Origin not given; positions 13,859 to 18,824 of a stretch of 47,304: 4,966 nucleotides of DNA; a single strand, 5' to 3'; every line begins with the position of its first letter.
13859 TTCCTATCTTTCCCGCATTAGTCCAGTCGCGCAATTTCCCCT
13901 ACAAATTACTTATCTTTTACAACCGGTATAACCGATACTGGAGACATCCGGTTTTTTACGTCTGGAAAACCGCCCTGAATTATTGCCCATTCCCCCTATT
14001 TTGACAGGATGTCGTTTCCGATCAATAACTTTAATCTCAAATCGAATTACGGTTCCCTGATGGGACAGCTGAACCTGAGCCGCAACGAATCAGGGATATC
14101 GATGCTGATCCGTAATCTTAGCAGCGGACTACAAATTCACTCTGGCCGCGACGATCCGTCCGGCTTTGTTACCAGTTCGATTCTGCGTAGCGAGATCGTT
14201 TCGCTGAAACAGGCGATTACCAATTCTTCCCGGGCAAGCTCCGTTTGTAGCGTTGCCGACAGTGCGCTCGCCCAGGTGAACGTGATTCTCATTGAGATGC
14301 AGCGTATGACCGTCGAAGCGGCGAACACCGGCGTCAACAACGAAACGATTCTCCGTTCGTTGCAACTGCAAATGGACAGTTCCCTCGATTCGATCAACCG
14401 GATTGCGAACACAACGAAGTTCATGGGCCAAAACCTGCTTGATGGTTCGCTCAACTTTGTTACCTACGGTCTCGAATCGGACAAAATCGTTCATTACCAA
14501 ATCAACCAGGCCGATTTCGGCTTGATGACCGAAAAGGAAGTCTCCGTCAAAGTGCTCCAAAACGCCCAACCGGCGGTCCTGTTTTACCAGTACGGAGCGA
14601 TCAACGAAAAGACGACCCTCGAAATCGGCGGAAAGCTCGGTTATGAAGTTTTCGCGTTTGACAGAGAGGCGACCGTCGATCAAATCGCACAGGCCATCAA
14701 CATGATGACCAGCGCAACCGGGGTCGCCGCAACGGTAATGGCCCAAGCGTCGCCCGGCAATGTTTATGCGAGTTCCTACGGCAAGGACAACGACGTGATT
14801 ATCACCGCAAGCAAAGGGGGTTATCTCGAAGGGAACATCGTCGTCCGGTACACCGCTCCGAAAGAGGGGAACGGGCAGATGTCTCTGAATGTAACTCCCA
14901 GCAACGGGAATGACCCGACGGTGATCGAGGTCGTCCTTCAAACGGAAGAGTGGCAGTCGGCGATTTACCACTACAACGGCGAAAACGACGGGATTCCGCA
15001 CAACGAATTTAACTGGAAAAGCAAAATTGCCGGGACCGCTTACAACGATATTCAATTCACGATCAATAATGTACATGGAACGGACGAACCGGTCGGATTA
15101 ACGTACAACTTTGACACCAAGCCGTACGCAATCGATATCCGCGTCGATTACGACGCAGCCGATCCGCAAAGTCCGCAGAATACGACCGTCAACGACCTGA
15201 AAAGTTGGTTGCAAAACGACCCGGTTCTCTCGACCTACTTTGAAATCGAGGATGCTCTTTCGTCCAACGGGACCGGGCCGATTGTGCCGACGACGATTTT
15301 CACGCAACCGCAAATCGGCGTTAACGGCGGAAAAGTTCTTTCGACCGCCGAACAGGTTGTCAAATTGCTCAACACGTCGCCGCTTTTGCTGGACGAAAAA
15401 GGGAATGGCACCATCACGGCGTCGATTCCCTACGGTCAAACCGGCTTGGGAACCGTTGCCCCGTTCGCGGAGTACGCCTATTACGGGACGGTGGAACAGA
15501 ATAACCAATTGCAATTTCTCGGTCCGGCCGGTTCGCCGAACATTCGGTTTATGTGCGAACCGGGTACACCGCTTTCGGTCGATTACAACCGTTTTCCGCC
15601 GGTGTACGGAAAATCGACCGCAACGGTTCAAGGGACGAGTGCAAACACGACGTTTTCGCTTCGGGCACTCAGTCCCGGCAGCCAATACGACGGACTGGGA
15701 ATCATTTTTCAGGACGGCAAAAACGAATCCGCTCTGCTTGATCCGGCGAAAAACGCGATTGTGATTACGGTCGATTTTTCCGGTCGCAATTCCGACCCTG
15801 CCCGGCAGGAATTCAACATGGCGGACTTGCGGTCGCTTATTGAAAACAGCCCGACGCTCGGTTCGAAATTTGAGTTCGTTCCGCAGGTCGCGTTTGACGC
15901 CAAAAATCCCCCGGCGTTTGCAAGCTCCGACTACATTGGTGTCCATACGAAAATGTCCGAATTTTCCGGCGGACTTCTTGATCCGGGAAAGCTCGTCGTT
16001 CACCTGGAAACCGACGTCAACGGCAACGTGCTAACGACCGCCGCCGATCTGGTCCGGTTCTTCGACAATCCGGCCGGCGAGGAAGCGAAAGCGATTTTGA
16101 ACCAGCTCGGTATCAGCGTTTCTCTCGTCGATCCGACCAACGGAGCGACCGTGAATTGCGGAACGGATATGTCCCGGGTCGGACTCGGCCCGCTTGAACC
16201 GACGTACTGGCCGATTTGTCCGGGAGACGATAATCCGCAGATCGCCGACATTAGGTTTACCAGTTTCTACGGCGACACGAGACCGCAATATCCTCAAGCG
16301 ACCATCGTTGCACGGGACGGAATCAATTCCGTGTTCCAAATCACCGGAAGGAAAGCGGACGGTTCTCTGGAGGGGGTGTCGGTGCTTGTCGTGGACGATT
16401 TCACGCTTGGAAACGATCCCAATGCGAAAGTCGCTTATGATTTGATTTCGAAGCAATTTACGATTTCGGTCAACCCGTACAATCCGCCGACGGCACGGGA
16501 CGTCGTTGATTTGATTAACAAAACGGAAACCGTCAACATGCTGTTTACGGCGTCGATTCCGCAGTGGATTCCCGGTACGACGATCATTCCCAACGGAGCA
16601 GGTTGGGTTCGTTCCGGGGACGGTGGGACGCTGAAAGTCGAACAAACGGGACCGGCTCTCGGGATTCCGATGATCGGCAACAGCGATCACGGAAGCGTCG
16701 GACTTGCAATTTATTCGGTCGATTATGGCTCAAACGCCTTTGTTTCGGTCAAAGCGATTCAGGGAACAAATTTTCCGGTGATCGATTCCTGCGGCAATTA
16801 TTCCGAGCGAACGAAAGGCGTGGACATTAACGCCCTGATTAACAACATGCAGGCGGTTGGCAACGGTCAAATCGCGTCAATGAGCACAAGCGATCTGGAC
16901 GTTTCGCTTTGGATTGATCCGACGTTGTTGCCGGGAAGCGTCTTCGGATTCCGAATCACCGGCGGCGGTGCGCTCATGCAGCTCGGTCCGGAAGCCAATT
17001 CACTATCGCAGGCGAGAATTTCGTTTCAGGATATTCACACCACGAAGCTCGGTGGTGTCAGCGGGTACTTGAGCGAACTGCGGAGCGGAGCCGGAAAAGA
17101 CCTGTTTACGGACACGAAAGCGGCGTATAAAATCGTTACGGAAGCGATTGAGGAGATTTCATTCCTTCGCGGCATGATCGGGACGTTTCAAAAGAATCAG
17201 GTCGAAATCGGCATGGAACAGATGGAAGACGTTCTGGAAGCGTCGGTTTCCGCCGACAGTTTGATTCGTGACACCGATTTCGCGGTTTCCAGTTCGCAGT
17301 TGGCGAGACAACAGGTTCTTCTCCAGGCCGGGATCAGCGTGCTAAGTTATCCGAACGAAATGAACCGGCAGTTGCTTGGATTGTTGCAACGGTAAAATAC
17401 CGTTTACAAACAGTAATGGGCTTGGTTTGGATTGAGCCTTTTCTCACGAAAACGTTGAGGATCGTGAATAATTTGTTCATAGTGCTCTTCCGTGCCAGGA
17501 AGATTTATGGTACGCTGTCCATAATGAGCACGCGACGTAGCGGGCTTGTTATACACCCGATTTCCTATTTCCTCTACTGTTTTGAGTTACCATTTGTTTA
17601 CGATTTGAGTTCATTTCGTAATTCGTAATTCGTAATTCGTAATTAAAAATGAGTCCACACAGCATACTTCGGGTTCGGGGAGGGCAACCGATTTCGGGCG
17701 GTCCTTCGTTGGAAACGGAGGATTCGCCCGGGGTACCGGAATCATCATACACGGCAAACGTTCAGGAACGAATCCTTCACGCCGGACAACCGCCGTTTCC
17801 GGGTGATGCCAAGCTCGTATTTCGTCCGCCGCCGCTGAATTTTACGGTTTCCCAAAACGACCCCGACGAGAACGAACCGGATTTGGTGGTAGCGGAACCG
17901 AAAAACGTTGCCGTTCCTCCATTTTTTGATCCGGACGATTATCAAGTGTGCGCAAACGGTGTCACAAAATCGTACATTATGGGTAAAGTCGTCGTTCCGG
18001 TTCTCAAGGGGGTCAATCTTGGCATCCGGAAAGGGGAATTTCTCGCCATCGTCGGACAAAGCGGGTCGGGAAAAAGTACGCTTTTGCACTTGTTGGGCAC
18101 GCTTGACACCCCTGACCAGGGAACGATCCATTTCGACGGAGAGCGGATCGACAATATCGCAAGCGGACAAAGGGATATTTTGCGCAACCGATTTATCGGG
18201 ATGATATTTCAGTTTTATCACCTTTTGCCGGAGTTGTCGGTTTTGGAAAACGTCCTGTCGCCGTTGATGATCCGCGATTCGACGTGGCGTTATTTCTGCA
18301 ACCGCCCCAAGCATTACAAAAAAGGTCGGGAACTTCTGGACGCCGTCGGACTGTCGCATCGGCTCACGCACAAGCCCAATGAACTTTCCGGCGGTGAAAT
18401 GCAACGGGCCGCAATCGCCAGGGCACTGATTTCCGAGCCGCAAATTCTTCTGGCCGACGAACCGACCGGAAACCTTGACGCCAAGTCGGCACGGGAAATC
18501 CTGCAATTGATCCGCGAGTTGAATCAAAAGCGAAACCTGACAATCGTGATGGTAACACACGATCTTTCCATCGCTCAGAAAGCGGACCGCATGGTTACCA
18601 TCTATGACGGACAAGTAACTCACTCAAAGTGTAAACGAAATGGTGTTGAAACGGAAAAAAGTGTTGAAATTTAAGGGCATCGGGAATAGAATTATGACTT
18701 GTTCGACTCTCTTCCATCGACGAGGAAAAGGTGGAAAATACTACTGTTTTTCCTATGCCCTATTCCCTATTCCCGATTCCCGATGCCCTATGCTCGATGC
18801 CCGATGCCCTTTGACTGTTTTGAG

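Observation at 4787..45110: Family of intergenic hairpins built from tandem heptanucleotide repeats (8 unit types, at least 14 loci)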

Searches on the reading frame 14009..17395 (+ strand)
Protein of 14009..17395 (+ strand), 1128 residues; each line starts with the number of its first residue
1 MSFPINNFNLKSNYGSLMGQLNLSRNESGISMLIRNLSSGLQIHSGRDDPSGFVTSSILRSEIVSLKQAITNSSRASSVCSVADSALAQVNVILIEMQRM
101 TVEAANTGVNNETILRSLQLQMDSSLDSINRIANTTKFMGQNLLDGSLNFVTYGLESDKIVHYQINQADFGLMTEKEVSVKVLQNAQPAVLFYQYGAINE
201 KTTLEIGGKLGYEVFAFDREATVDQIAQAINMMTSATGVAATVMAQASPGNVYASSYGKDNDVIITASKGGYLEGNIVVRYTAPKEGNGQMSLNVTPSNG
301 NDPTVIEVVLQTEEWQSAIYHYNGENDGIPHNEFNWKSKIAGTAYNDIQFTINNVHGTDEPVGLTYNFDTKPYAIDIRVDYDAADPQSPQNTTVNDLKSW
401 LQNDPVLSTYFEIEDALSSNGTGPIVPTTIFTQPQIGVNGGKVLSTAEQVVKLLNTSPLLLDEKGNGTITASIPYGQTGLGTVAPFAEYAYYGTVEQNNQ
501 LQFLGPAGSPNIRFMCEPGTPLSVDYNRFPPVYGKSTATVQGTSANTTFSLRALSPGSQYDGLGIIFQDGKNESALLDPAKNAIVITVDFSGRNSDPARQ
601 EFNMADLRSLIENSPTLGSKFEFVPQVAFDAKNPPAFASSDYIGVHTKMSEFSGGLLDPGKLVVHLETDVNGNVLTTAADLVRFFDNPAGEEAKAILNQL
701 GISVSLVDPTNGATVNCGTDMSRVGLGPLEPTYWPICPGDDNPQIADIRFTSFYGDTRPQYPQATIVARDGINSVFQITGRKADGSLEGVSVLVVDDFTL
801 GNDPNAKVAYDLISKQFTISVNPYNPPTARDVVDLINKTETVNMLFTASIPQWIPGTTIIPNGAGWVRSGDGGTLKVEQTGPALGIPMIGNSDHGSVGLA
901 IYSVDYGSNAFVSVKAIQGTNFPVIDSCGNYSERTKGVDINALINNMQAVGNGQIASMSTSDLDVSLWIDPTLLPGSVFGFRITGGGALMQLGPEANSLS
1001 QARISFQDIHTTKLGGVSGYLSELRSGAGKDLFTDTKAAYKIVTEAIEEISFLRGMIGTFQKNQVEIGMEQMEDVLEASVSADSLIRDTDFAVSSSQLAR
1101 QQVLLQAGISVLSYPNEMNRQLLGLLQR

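Call 7: search_protein_families(library=pfam, proteins=[window:14009-17395:+])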
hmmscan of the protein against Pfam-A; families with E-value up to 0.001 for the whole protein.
window:14009-17395:+ (1128 aa): 2 families
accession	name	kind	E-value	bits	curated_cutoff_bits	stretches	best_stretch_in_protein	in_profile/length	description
PF00669.25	Flagellin_N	-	1.8e-22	80.3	26.6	1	12-147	3-137/139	Bacterial flagellin N-terminal helical region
PF00700.27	Flagellin_C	-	6.1e-10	39.7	23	1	1041-1126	2-86/86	Bacterial flagellin C-terminal helical region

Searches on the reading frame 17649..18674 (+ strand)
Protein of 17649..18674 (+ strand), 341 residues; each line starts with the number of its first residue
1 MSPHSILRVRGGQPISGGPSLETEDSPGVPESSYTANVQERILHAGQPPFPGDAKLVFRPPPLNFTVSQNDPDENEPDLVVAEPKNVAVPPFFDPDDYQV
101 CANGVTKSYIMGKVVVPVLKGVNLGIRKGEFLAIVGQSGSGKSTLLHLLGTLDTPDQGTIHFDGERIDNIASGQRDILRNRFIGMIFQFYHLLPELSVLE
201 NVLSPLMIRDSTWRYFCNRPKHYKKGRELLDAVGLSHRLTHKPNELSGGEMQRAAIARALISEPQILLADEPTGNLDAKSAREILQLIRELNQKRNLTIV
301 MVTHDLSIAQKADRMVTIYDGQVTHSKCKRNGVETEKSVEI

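Call 7: search_protein_families(library=pfam, proteins=[window:17649-18674:+])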
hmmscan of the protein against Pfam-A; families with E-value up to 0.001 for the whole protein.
window:17649-18674:+ (341 aa): 5 families
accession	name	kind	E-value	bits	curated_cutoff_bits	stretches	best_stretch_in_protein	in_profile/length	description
PF00005.33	ABC_tran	-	2e-34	119.5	25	1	119-273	1-136/137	ABC transporter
PF13304.12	AAA_21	-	1.8e-08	35.2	27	1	252-307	243-301/304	AAA domain, putative AbiEii toxin, Type IV TA system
PF02463.25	SMC_N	-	9.8e-07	28.9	40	1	130-322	25-215/220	RecF/RecN/SMC N terminal domain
PF13401.12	AAA_22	-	0.00011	23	27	1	129-302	5-121/130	AAA domain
PF13555.12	AAA_29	-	0.00039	20.6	27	1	127-157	20-50/61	P-loop containing region of AAA domain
